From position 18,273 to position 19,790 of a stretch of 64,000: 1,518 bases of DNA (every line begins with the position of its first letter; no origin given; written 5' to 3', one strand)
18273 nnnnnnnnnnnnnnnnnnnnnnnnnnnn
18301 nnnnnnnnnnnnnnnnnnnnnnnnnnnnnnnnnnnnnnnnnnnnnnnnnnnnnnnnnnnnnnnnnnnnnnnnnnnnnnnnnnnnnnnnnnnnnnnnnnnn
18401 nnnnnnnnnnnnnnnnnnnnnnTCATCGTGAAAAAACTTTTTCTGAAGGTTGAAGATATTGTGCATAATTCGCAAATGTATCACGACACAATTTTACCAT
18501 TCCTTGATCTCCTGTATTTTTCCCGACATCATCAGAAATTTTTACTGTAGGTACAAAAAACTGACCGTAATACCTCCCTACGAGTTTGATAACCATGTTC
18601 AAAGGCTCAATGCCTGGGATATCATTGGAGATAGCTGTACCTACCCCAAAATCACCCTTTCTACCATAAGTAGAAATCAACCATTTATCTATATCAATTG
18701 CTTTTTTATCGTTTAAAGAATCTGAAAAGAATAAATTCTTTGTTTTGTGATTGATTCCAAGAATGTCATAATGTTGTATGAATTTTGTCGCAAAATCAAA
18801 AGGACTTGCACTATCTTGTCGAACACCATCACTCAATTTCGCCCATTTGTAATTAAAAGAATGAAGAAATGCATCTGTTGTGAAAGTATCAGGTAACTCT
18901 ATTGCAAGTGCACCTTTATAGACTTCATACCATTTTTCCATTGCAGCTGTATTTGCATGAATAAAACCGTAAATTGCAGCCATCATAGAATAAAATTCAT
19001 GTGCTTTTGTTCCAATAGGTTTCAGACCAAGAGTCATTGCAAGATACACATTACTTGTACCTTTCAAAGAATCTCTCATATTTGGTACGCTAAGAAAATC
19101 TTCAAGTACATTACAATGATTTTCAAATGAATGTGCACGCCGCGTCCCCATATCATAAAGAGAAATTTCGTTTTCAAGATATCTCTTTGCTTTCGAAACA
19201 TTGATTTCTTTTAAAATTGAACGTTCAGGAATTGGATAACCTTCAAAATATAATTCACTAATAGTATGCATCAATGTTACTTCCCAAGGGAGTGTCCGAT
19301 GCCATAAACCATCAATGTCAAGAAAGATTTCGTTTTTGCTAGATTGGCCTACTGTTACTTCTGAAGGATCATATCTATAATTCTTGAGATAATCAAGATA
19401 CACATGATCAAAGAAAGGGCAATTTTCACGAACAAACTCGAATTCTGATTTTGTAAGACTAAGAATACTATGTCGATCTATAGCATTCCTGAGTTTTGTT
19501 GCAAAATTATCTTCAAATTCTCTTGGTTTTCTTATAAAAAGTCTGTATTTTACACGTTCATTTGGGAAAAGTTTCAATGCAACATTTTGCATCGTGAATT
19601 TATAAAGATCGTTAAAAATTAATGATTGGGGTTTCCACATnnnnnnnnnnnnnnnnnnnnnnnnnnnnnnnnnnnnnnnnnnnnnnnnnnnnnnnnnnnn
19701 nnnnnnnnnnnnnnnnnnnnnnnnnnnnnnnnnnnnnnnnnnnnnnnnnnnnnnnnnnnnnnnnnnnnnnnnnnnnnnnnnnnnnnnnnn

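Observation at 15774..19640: Cofactor-biosynthesis AMG cluster: fused CoaD-CoaE, bS21 and PncB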

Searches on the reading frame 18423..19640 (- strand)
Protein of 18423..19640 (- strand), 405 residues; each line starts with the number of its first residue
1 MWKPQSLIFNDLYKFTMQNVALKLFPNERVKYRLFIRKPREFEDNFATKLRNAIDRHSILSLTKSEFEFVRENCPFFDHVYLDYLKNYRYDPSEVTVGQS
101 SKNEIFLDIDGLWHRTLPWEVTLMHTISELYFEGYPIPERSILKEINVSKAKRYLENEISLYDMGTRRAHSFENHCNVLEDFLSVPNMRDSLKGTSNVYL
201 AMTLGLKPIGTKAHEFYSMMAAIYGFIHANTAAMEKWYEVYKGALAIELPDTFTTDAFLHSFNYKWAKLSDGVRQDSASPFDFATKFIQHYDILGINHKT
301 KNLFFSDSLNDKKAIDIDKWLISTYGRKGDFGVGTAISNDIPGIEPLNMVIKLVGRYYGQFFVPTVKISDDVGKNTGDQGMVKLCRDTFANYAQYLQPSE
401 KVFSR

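Call 3: search_protein_families(library=pfam, proteins=[window:18423-19640:-], max_evalue=0.1)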
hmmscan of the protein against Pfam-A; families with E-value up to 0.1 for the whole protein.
window:18423-19640:- (405 aa): 2 families
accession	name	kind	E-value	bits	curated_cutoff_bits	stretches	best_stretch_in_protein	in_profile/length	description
PF04095.22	NAPRTase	-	3.1e-41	142.1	20.8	1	160-391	2-237/239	Nicotinate phosphoribosyltransferase (NAPRTase) family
PF17767.7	NAPRTase_N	-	8.4e-30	104.1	32.6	1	10-128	3-125/125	Nicotinate phosphoribosyltransferase (NAPRTase) N-terminal domain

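Call 4: search_protein_families(library=ncbifam, proteins=[window:18423-19640:-], max_evalue=0.01)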
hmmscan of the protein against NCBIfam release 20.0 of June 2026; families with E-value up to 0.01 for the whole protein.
window:18423-19640:- (405 aa): 7 families
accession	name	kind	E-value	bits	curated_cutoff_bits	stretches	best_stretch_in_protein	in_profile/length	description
NF003704.0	PRK05321.1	subfamily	8.1e-104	347.8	379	1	5-389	11-389/398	nicotinate phosphoribosyltransferase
TIGR01514.1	NAPRTase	equivalog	2e-93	313.6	269.55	1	5-386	3-392/399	nicotinate phosphoribosyltransferase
NF006696.0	PRK09243.1-3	equivalog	3.2e-14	52.4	503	2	149-359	144-339/451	nicotinate phosphoribosyltransferase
TIGR01513.1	NAPRTase_put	equivalog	8e-14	51.4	297.4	2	149-376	133-344/452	nicotinate phosphoribosyltransferase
NF006695.0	PRK09243.1-2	equivalog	3.3e-13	49.1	469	2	157-376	149-355/480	nicotinate phosphoribosyltransferase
NF009131.0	PRK12484.1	equivalog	2.8e-09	36.2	330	1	150-354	139-330/455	nicotinate phosphoribosyltransferase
NF006698.0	PRK09243.1-5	equivalog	8.3e-05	21.5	531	0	159-399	160-373/440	nicotinate phosphoribosyltransferase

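Call 9: search_protein_families(library=phrogs, proteins=[window:18423-19640:-], max_evalue=0.001)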
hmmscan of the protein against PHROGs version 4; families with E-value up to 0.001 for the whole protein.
window:18423-19640:- (405 aa): 1 family
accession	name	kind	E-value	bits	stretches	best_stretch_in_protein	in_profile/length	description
phrog_448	-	other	2.5e-06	27.6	1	151-388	184-449/500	nicotinamide phosphoribosyl transferase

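Call 28: find_homologous_proteins(query=window:18423-19640:-, max_evalue=1e-10)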
Query window:18423-19640:- (405 aa): 5593 proteins with E <= 1e-10 among 7363 candidates; the best 120 are listed.
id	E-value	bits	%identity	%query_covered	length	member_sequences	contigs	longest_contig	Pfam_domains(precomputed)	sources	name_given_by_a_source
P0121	3.4e-272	921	98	100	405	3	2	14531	PF04095.23,PF17767.8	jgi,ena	-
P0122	1.1e-246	837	87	100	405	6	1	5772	PF04095.23,PF17767.8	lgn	-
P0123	2.8e-157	542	61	97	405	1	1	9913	PF04095.23,PF17767.8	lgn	-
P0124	1.8e-147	510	60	94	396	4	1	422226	PF04095.23,PF17767.8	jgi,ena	jgi:nicotinate phosphoribosyltransferase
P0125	6.0e-132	459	52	98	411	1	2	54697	PF04095.23,PF17767.8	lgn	-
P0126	5.5e-125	436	56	93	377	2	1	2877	PF04095.23,PF17767.8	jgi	-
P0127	1.5e-111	392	49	95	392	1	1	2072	PF04095.23,PF17767.8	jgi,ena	jgi:nicotinate phosphoribosyltransferase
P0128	8.2e-106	373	49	95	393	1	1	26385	PF04095.23,PF17767.8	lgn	-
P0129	1.1e-104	369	49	95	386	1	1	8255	PF04095.23,PF17767.8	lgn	-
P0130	6.9e-104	366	48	92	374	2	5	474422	PF04095.23,PF17767.8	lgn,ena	-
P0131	1.3e-101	359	47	95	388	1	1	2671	PF04095.23,PF17767.8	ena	-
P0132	1.5e-100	356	46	95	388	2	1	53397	PF04095.23,PF17767.8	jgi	jgi:nicotinate phosphoribosyltransferase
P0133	8.6e-100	353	48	96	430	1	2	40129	PF04095.23,PF17767.8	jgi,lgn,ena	jgi:nicotinate phosphoribosyltransferase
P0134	1.1e-99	353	47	95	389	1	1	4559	PF04095.23,PF17767.8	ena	-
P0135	1.4e-99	352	45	95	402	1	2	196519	PF04095.23,PF17767.8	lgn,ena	-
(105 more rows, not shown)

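Call 29: find_encoding_contigs(protein=P0121, flank=10000, max_places=2)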
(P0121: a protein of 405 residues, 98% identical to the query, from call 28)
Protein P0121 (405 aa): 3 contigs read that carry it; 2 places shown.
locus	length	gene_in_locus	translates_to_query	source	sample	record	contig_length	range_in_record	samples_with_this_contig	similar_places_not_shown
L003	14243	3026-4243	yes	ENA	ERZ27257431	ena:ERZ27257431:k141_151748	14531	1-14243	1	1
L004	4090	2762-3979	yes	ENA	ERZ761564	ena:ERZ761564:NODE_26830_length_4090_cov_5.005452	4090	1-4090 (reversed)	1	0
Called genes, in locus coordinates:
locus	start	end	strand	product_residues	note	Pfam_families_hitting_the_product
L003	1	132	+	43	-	?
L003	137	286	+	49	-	-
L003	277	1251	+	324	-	PF01336:tRNA_anti-codon, PF01966:HD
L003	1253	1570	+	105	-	-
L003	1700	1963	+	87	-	-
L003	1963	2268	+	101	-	-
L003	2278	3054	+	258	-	PF22945:LEM-3_GIY-YIG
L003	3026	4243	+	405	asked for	PF17767:NAPRTase_N, PF04095:NAPRTase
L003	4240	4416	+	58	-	-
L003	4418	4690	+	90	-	-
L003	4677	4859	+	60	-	-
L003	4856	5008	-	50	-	-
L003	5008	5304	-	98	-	-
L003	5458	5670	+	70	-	PF01165:Ribosomal_S21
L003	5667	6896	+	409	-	PF01467:CTP_transf_like, PF01121:CoaE, PF13238:AAA_18 (faint)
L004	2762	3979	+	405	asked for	PF17767:NAPRTase_N, PF04095:NAPRTase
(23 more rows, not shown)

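Call 30: find_encoding_contigs(protein=P0124, flank=10000, max_places=2)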
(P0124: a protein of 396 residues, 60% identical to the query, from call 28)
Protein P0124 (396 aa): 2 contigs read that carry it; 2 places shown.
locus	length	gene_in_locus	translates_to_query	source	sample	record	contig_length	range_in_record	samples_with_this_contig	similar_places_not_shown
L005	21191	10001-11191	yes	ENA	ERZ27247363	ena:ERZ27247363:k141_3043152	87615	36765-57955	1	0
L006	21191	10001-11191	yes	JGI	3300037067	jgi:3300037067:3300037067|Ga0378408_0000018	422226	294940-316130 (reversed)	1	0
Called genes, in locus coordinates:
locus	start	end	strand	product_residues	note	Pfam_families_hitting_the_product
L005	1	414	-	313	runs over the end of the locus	PF00246:Peptidase_M14 (weak), PF10994:DUF2817 (weak), PF24827:AstE_AspA_cat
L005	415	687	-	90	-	-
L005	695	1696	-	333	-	PF01075:Glyco_transf_9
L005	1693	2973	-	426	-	PF03412:Peptidase_C39, PF13529:Peptidase_C39_2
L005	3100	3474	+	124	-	-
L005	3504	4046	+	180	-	-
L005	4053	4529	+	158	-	-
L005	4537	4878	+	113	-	-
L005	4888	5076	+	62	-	-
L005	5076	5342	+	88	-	-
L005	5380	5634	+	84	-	-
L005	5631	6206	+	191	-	PF06941:NT5C (faint)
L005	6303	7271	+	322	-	PF01336:tRNA_anti-codon, PF01966:HD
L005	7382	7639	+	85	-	-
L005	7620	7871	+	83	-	-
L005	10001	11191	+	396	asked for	PF17767:NAPRTase_N, PF04095:NAPRTase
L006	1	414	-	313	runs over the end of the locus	PF00246:Peptidase_M14 (weak), PF10994:DUF2817 (weak), PF24827:AstE_AspA_cat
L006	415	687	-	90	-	-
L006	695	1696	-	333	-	PF01075:Glyco_transf_9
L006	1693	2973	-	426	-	PF03412:Peptidase_C39, PF13529:Peptidase_C39_2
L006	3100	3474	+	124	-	-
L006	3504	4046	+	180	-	-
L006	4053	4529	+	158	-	-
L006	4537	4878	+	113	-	-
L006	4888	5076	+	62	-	-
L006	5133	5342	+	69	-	-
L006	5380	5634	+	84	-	-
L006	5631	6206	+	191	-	PF06941:NT5C (faint)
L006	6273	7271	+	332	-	PF01336:tRNA_anti-codon, PF01966:HD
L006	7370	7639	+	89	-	-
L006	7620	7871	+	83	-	-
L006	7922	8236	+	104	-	-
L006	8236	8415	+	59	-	-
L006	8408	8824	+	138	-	-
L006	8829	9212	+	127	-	-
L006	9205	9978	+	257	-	PF22945:LEM-3_GIY-YIG (weak), PF07460:NUMOD3 (faint)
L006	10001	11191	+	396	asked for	PF17767:NAPRTase_N, PF04095:NAPRTase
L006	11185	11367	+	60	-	-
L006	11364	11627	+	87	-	-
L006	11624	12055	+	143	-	-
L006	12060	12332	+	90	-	-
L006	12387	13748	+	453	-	PF00150:Cellulase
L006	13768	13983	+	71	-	PF01165:Ribosomal_S21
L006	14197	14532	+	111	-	-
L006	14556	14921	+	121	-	PF00072:Response_reg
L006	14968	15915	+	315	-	-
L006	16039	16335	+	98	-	-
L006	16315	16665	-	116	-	-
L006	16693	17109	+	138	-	PF00565:SNase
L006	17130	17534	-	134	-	-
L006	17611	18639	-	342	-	-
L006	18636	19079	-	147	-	PF07589:PEP_exosort_dom (faint)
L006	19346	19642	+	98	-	-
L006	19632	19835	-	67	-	-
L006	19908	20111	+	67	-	-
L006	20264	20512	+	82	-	-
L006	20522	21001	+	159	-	-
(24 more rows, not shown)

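Call 34: search_dna_similar(query=window:18423-19640:-, collection=phages, mode=protein, max_rows=25)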
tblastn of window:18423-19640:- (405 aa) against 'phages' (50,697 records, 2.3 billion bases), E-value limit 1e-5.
Records with a match: 13; places in all: 13; records where one place covers at least 80% of the query: 13.
Best place of each record, by identity: <60% 13.
By first word of the organism name: uncultured 4; Bacteriophage 3; Acinetobacter 2; Agrobacterium 2; Moraxella 1; Sinorhizobium 1.
By host as written in the record: - 9; Agrobacterium tumefaciens C58 2; Moraxella catarrhalis 1; Sinohrizobium meliloti NRRL L-50 1.
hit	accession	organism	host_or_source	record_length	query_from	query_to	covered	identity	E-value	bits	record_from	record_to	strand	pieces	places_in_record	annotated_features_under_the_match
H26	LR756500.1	uncultured phage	metagenomic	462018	6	386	94%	44.2%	2e-88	298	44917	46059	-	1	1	record has no annotation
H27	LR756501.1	uncultured phage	metagenomic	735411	5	386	94%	39.3%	1e-75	261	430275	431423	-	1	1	record has no annotation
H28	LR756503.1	uncultured phage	metagenomic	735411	5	386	94%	39.3%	1e-75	261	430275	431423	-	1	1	record has no annotation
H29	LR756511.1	uncultured phage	metagenomic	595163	6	390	95%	38.4%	1e-62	223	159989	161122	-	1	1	record has no annotation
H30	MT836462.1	Bacteriophage sp.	human fecal samples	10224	5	385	94%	34.3%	4e-58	210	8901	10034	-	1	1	record has no annotation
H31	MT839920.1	Bacteriophage sp.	human fecal samples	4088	5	385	94%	33.9%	2e-53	196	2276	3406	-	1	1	record has no annotation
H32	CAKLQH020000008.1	Acinetobacter phage MD-2021a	not known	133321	6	392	96%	33.1%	3e-45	173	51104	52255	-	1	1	pncB: nicotinate phosphoribosyltransferase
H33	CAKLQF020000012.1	Acinetobacter phage MD-2021a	not known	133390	6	392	96%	33.1%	3e-45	173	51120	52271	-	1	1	pncB: nicotinate phosphoribosyltransferase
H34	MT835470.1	Bacteriophage sp.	human fecal samples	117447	5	385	94%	33.4%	5e-56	204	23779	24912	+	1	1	record has no annotation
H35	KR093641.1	Moraxella phage Mcat17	Moraxella catarrhalis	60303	6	378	92%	33.9%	3e-46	176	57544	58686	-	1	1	none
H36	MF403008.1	Agrobacterium phage Atu_ph07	Agrobacterium tumefaciens C58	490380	5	391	96%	28.7%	7e-26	115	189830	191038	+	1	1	nicotinate phosphoribosyltransferase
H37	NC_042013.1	Agrobacterium phage Atu_ph07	Agrobacterium tumefaciens C58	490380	5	391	96%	28.7%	7e-26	115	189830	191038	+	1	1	nicotinate phosphoribosyltransferase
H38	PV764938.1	Sinorhizobium phage Phosso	Sinohrizobium meliloti NRRL L-50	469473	5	390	95%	26.8%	6e-22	104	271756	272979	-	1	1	nicotinate phosphoribosyltransferase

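Call 41: find_encoding_contigs(protein=P0125, flank=10000, max_places=1)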
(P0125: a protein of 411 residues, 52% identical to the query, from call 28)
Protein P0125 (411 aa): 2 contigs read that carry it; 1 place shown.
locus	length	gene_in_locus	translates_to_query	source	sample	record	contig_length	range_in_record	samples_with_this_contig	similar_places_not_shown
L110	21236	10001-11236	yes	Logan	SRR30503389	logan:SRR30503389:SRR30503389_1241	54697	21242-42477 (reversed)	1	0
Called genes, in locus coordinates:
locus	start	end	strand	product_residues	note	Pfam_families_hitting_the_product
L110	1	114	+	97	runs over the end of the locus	-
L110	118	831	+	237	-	PF14243:R2K_3, PF18299:R2K_2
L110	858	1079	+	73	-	-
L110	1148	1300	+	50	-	-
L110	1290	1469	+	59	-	-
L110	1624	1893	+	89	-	PF00381:PTS-HPr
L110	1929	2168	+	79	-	-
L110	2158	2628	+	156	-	PF01661:Macro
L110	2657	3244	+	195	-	PF00929:RNase_T, PF16473:Rv2179c-like (faint)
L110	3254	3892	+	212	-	-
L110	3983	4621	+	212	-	PF05637:Glyco_transf_34 (faint), PF03407:Nucleotid_trans (weak)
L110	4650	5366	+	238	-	PF08902:DUF1848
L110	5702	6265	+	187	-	-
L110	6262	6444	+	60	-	-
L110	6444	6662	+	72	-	-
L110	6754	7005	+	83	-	-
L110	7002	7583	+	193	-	PF06941:NT5C (faint)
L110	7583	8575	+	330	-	PF01336:tRNA_anti-codon (weak), PF01966:HD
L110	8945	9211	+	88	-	-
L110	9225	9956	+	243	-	-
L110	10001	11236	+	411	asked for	PF17767:NAPRTase_N, PF04095:NAPRTase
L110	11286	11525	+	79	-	-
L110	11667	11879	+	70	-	PF01165:Ribosomal_S21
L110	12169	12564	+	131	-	-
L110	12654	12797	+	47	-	-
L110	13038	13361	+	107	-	-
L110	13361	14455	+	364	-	-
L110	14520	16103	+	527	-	-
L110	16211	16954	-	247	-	PF01764:Lipase_3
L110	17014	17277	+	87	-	-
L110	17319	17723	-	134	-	-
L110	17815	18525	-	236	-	-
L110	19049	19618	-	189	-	-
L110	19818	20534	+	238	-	-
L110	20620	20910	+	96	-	-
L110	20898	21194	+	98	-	-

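Call 44: search_solved_structures(query=window:18423-19640:-, show_alignments=1, max_evalue=1e-10)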
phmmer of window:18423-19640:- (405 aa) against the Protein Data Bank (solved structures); distinct sequences matched with E-value up to 1e-10: 6.
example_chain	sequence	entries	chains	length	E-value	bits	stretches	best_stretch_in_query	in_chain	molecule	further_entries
2im5_A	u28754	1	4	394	1.1e-68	235.6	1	5-388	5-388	Nicotinate phosphoribosyltransferase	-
1yir_A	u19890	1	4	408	1.7e-50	175.7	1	5-375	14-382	Nicotinate phosphoribosyltransferase 2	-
3os4_A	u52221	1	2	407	6.1e-48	167.3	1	6-390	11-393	Nicotinate phosphoribosyltransferase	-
1vlp_A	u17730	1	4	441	9.8e-48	166.6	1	5-388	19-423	nicotinate phosphoribosyltransferase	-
4hl7_A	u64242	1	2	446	5.7e-44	154.2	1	5-371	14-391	Nicotinate phosphoribosyltransferase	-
1ybe_A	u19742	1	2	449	4.6e-31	111.7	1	5-383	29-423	Nicotinate phosphoribosyltransferase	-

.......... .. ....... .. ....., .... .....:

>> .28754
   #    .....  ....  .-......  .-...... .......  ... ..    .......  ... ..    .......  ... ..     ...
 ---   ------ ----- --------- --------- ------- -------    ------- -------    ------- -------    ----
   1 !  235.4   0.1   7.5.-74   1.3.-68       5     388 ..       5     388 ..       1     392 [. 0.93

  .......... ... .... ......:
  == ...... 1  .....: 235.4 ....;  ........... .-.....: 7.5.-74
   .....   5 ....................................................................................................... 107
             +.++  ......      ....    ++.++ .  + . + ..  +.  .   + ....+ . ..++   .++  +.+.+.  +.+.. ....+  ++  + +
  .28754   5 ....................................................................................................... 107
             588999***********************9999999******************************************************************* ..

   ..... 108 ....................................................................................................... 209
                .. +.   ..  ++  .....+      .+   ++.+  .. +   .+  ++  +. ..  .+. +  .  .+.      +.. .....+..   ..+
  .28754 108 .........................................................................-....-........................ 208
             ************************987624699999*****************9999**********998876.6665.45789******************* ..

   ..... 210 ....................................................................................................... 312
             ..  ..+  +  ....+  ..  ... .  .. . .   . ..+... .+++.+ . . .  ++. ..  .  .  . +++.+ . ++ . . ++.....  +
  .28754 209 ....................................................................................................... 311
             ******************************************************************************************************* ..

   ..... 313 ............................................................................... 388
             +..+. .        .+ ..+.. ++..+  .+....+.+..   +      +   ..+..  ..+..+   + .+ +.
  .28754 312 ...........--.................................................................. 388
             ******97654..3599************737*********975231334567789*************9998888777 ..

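Call 80: find_related_loci(query=window:18423-19640:-, collection=viral_contigs, flank=10000)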
Query window:18423-19640:- (405 aa) in viral_contigs; peptide patterns used: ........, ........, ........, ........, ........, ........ (x = any residue, [..] = any of these).
1 stretches matched a pattern; 1 encode a relative of the query (tblastn E <= 1e-3); 1 distinct loci.
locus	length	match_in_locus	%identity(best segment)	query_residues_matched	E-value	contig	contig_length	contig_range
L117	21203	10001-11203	60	6-397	2e-159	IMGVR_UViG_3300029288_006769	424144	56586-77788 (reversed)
